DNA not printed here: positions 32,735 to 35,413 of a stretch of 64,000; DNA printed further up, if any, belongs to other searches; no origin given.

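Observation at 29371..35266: Tandem paralogs of a large beta-propeller + PHP/DUF3604-like His-rich protein flanking an antisense aldo/keto reductase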

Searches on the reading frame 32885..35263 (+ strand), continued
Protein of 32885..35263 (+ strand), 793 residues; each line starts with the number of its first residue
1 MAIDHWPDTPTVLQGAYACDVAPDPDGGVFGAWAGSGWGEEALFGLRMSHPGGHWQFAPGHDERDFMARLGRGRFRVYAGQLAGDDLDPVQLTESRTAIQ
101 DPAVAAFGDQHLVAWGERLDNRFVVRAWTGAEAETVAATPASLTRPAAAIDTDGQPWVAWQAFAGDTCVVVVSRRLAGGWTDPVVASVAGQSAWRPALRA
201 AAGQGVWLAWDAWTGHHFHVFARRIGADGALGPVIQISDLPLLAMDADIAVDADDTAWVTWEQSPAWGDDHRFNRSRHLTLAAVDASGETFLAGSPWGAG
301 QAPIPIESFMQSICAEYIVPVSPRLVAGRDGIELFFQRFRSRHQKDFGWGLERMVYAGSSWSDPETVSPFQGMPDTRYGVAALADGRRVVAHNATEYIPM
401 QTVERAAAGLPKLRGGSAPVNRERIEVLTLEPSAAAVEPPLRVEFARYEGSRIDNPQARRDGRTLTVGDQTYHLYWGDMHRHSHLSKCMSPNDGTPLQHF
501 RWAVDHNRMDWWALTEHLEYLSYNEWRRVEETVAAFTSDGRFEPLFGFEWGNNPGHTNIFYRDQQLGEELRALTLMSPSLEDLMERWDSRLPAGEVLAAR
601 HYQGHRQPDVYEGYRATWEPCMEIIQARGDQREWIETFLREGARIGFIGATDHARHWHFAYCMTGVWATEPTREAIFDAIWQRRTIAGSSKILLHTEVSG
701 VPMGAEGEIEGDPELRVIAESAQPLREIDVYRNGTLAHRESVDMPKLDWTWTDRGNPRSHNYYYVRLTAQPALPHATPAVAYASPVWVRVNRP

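Call 60: search_dna_similar(query=window:32885-35263:+, collection=plasmids, mode=protein, max_evalue=0.001, max_rows=40)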
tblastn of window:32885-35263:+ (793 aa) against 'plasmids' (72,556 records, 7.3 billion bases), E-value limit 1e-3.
Records with a match: 7; places in all: 7; records where one place covers at least 80% of the query: 0.
Best place of each record, by identity: <60% 7.
By first word of the organism name: Haloarcula 2; Halomontanus 1; Natrinema 1; Chelativorans 1; Pseudosulfitobacter 1; Sulfitobacter 1.
By predicted mobility (MOB-suite, as given by PLSDB): non-mobilizable 6; conjugative 1.
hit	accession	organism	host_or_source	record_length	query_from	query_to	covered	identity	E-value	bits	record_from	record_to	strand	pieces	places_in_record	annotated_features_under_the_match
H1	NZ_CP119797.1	Halomontanus rarus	cell culture,sediment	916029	474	787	40%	28.9%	8e-21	106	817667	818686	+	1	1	DUF3604 domain-containing protein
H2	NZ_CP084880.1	Natrinema halophilum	pure culture,salt mine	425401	455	741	36%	25.0%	2e-12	79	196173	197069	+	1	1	DUF3604 domain-containing protein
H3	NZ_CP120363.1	Chelativorans sp. AA-79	single cell,petroleum contaminated soil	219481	465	715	32%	27.3%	5e-6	58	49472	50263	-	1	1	DUF3604 domain-containing protein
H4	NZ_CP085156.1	Pseudosulfitobacter sp. DSM 107133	cell culture,Seawater from the North ...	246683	436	712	35%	24.5%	1e-4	54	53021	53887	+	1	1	DUF3604 domain-containing protein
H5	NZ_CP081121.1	Sulfitobacter sp. S190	-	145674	475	741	34%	24.5%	1e-4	54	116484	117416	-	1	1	DUF3604 domain-containing protein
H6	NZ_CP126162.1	Haloarcula pelagica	cell culture,sediment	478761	454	734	35%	22.6%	1e-5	57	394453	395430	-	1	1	DUF3604 domain-containing protein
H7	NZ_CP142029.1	Haloarcula sp. GH36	cell culture,inland salt lake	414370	463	745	36%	21.6%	9e-5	54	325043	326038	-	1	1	DUF3604 domain-containing protein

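Call 61: search_protein_families(library=ncbifam, alignment_id=A2, max_evalue=0.01)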
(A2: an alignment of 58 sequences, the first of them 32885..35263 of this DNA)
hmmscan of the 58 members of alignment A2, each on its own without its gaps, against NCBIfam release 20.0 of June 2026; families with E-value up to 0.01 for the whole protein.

A. member 1, window:32885-35263:+ (793 aa): 0 families

B. families by the number of members that match (of 58 scanned): 7 families
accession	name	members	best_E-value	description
NF038032.1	CehA_McbA_metalo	49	3.1e-26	CehA/McbA family metallohydrolase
NF053835.1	PDIAV_lipo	2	1.5e-07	PDIAV motif-containing lipoprotein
NF006251.0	PRK08392.1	2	0.0014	hypothetical protein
TIGR04275.1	beta_prop_Msarc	1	1.2e-06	beta-propeller repeat protein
NF052349.1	BP39L_fam_lectin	1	0.0008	BP39L family lectin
NF052228.1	T9SS_PorZ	1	0.0081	type IX secretion system anionic LPS delivery protein PorZ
NF006702.0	PRK09248.1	1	0.0098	PHP domain-containing protein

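Call 62: search_protein_families(library=ncbifam, proteins=[window:32885-35263:+, P0019, P0023, P0025, P0026, P0030, P0034, P0041, P0057], max_evalue=10)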
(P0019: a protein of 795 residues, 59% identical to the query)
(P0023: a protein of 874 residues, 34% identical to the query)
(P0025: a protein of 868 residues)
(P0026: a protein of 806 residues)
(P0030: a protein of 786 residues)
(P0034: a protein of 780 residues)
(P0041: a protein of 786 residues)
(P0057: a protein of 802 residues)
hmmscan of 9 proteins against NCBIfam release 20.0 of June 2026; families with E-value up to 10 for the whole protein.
window:32885-35263:+ (793 aa): 2 families
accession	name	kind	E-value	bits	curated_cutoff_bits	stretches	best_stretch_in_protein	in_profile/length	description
NF053835.1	PDIAV_lipo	equivalog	0.16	11.3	90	1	246-266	91-111/458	PDIAV motif-containing lipoprotein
NF006402.0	PRK08651.1-5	equivalog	0.18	10.8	369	1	374-410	324-360/369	succinyl-diaminopimelate desuccinylase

P0019 (795 aa): 1 family
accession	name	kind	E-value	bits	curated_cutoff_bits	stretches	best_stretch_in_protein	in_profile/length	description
NF053835.1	PDIAV_lipo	equivalog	0.66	9.3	90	1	192-267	37-110/458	PDIAV motif-containing lipoprotein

P0023 (874 aa): 1 family
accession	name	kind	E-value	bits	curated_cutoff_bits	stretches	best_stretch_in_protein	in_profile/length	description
NF038032.1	CehA_McbA_metalo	domain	9.8e-14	51.5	80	1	545-872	5-314/315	CehA/McbA family metallohydrolase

P0025 (868 aa): 1 family
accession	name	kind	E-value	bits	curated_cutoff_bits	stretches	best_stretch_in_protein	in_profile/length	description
NF053835.1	PDIAV_lipo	equivalog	0.14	11.5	90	1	213-298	29-111/458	PDIAV motif-containing lipoprotein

P0026 (806 aa): 1 family
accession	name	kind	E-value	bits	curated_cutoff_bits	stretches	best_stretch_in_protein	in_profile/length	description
NF038032.1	CehA_McbA_metalo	domain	1.1e-21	77.6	80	1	485-804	5-315/315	CehA/McbA family metallohydrolase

P0030 (786 aa): 1 family
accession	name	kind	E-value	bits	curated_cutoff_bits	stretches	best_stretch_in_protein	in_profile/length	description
NF053835.1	PDIAV_lipo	equivalog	0.13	11.6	90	1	225-249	87-111/458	PDIAV motif-containing lipoprotein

P0034 (780 aa): 3 families
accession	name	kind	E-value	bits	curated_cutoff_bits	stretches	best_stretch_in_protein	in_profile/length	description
NF038032.1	CehA_McbA_metalo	domain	5e-10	39.3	80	1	448-778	5-315/315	CehA/McbA family metallohydrolase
NF004981.0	PRK06361.1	equivalog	0.049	13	117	1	449-526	3-77/217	histidinol phosphate phosphatase domain-containing protein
NF006251.0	PRK08392.1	equivalog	0.094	12.2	212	1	449-519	3-69/216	hypothetical protein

P0041 (786 aa): 3 families
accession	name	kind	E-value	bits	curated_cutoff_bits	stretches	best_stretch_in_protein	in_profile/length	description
NF038032.1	CehA_McbA_metalo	domain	2.3e-22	79.8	80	1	451-783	5-315/315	CehA/McbA family metallohydrolase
NF004981.0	PRK06361.1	equivalog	0.02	14.2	117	1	452-532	3-80/217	histidinol phosphate phosphatase domain-containing protein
NF005928.0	PRK07945.1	equivalog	0.18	11.1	250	1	450-501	99-145/337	PHP domain-containing protein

P0057 (802 aa): 1 family
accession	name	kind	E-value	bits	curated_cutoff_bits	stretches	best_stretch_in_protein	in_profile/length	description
NF038032.1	CehA_McbA_metalo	domain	4.7e-14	52.5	80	1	468-798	5-314/315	CehA/McbA family metallohydrolase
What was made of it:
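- On NCBIfam NF038032, CehA/McbA family metallohydrolase: Relatives score 39-80 bits with full domain coverage (call 62), and 49 of 58 hit at E<=0.01 (call 61).
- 49 of 58 full-length relatives hit NF038032, the CehA/McbA metallohydrolase domain, end to end (calls 61, 62).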

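Call 65: search_dna_similar(query=P0041, collection=plasmids, mode=protein, max_evalue=0.001, max_rows=40)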
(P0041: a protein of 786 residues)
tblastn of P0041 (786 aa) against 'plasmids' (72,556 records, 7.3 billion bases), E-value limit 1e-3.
Records with a match: 2; places in all: 2; records where one place covers at least 80% of the query: 0.
Best place of each record, by identity: <60% 2.
By first word of the organism name: Haloarcula 1; Sinorhizobium 1.
By predicted mobility (MOB-suite, as given by PLSDB): non-mobilizable 2.
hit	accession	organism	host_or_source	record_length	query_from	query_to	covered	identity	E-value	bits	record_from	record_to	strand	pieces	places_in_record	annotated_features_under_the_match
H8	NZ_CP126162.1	Haloarcula pelagica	cell culture,sediment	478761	582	737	20%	28.7%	2e-6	59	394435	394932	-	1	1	DUF3604 domain-containing protein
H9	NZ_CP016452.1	Sinorhizobium sp. RAC02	Microbial isolate,Algal phycosphere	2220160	630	738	14%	29.4%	1e-4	54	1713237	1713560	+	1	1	none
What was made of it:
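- Tried and rejected: tblastn against plasmids, looking for annotated CehA or McbA genes, found only DUF3604 proteins (calls 60, 65).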

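Call 68: list_cluster_members(proteins=[P0026, P0030, P0034, P0041, P0046, P0057, P0067, P0079, P0099, P0112])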
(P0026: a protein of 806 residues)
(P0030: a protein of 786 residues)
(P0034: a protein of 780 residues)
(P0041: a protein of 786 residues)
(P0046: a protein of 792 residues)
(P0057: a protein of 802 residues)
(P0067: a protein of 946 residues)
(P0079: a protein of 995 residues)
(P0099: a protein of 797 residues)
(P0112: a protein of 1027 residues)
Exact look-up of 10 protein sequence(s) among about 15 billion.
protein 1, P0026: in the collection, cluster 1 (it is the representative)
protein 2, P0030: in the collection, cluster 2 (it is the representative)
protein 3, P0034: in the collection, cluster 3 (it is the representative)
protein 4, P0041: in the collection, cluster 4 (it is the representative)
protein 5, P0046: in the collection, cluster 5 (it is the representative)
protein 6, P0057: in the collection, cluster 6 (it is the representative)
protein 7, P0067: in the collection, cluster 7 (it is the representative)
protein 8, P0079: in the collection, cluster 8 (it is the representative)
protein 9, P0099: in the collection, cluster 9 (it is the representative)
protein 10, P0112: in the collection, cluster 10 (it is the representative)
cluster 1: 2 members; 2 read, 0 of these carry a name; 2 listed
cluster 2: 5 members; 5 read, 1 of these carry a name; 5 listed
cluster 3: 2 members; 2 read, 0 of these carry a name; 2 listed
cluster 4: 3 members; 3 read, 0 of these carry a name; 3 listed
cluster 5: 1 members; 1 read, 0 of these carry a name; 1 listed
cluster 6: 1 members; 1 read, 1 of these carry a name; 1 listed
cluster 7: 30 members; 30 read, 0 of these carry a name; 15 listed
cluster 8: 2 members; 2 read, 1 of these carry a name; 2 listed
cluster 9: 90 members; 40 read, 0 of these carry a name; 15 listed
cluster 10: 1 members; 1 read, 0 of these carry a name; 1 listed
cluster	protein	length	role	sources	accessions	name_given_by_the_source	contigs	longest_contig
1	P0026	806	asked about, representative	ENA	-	-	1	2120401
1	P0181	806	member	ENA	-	-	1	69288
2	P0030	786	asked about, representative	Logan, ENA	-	-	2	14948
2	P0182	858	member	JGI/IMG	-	hypothetical protein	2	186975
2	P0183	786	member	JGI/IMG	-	-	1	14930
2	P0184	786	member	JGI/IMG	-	-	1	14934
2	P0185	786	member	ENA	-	-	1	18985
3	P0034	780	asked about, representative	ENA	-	-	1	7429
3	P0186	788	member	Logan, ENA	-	-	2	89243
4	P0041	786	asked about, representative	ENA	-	-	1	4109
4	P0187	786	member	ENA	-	-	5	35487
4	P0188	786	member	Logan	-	-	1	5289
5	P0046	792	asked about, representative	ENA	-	-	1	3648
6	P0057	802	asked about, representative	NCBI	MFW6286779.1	MAG: hypothetical protein ACOC29_02440 [Candidatus Sumerlaeota bacterium]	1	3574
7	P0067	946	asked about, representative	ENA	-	-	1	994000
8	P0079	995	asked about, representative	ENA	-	-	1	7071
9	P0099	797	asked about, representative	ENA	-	-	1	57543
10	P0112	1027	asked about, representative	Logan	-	-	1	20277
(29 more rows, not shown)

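Call 74: get_annotated_region(hit=H1, flank=4000)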
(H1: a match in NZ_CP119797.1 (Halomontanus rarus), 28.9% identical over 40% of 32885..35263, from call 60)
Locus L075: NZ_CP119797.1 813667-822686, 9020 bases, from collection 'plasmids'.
description: Halomontanus rarus strain TS33 plasmid unnamed1, complete sequence
organism: Halomontanus rarus (NCBI taxid 3034020)
taxonomy: Archaea; Euryarchaeota; Halobacteria; Halobacteriales; Natrialbaceae; Halomontanus; Halomontanus rarus
host: -; source: cell culture,sediment; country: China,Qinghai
typing (MOB-suite, as given by PLSDB): non-mobilizable
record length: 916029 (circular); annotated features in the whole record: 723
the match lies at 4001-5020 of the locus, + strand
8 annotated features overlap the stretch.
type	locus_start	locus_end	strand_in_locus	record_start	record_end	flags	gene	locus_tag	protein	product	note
CDS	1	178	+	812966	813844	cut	-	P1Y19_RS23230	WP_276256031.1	sugar phosphate isomerase/epimerase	-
CDS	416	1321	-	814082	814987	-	-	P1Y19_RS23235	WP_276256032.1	TIGR03619 family F420-dependent LLM class oxidoreductase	GO:0008150 - biological_process [Evidence IEA]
CDS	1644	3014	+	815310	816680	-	-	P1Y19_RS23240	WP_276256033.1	hypothetical protein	-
CDS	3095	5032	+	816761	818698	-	-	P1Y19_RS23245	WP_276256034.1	DUF3604 domain-containing protein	-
CDS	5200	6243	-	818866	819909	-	-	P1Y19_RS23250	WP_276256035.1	hypothetical protein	-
CDS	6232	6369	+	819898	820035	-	-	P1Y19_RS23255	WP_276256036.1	hypothetical protein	-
CDS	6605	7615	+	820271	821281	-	-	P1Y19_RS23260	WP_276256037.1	hydroxyacid dehydrogenase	-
CDS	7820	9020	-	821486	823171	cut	-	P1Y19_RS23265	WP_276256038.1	amidohydrolase family protein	-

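Call 77: search_protein_families(library=pfam, proteins=[L075:3095-5029:+, L075:1644-3011:+, L075:5203-6243:-], max_evalue=0.01)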
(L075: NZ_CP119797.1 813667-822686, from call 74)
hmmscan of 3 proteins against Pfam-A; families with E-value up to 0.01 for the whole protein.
L075:3095-5029:+ (645 aa): 1 family
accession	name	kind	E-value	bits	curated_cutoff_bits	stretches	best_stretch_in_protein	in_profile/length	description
PF12228.14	DUF3604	-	5.2e-19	68.5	20.4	2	347-433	130-222/591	Protein of unknown function (DUF3604)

L075:1644-3011:+ (456 aa): 1 family
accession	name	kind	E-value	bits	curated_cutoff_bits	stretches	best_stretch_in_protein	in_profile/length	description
PF04734.18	Ceramidase_alk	-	0.00012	21.3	32.1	1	89-241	84-224/509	Neutral/alkaline non-lysosomal ceramidase, N-terminal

L075:5203-6243:- (347 aa): 0 families

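Call 79: search_solved_structures(query=A4, max_evalue=1, show_alignments=0)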
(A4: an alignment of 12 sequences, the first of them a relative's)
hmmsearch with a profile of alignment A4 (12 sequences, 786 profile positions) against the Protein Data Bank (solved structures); distinct sequences matched with E-value up to 1: 1.
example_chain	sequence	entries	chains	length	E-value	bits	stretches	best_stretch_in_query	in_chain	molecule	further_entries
3e38_A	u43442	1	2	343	0.48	11.9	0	649-682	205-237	two-domain protein containing predicted PHP-like metal-dependent phosphoesterase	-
